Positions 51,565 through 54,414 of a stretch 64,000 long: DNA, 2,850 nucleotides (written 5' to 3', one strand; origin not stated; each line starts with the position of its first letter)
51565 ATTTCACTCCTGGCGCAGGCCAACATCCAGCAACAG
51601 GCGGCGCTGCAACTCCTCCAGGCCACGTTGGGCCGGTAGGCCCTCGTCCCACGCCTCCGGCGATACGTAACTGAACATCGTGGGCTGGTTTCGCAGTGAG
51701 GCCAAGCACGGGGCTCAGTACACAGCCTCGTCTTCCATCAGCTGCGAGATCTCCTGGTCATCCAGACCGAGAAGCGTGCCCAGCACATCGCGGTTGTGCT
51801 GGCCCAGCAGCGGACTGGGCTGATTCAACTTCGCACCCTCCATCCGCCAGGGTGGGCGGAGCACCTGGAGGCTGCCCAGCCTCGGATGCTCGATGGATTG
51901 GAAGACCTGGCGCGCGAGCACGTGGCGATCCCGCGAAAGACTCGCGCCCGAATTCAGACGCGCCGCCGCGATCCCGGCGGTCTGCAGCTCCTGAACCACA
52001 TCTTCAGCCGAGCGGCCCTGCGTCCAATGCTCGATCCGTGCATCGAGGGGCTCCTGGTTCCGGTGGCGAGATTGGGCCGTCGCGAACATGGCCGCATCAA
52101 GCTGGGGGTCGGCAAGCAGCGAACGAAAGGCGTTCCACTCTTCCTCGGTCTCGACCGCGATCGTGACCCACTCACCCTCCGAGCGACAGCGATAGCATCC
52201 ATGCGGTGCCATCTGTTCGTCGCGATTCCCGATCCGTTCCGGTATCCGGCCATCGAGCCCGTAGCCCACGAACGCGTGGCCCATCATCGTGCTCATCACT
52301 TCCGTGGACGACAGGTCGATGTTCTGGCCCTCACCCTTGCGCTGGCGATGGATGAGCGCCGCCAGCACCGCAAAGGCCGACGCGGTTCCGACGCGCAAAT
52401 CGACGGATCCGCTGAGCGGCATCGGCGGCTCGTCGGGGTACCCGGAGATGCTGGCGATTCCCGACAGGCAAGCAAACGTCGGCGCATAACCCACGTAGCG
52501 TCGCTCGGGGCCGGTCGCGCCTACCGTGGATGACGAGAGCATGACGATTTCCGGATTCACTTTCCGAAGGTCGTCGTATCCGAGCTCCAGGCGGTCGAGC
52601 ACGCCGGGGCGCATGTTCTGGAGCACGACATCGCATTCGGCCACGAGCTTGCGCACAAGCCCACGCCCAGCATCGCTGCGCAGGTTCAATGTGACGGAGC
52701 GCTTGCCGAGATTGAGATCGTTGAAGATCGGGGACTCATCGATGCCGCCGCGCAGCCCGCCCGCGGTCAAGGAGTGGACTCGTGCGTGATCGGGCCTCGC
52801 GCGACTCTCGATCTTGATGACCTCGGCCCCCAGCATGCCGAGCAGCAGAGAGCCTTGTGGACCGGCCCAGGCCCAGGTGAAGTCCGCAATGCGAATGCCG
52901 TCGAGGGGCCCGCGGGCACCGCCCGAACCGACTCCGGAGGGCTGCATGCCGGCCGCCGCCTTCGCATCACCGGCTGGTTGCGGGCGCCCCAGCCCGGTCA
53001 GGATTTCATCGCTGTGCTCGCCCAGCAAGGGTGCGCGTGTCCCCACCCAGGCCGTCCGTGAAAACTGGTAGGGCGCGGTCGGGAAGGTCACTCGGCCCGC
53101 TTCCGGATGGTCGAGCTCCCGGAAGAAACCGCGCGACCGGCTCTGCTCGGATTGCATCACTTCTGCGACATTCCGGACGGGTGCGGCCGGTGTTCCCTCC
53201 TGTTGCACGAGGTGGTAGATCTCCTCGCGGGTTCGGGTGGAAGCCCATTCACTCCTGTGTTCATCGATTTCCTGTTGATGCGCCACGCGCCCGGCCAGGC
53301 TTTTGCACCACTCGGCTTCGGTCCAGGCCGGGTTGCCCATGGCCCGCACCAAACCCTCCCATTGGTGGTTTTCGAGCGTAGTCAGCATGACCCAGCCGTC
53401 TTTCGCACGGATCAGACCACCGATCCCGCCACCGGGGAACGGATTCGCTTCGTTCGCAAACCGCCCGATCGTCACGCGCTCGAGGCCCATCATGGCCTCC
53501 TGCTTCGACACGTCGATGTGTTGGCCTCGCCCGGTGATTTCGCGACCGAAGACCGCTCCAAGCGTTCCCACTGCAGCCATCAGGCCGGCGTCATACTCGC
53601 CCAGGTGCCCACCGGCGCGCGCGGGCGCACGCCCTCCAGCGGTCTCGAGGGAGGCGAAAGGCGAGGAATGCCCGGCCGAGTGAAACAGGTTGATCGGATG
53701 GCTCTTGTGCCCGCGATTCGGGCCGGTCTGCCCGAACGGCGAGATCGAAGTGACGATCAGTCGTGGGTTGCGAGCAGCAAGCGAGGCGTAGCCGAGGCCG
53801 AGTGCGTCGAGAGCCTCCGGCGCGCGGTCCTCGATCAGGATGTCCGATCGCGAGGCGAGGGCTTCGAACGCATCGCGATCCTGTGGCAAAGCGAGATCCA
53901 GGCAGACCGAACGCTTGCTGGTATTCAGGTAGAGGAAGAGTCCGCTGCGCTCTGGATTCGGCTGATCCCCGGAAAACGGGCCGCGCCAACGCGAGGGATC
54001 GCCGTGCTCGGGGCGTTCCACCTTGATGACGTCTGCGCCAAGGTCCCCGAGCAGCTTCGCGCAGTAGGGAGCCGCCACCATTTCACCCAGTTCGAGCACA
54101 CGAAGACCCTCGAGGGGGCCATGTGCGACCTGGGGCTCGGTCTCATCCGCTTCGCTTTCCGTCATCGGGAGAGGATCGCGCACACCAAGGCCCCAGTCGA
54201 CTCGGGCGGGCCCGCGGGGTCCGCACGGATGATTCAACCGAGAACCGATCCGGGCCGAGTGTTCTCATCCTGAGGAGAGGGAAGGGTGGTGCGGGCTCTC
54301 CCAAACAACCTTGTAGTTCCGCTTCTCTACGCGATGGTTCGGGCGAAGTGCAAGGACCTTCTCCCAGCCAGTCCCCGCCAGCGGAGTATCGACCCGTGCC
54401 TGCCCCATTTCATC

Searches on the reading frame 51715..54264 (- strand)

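Call 58: search_protein_families(library=pfam, proteins=[window:51715-54264:-], max_evalue=0.0001)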
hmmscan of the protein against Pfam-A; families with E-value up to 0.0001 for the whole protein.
window:51715-54264:- (849 aa): 1 family
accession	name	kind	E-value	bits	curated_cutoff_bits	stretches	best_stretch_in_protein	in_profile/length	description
PF02515.22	CoA_transf_3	-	1.8e-193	643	23.3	2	454-824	1-366/366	CoA-transferase family III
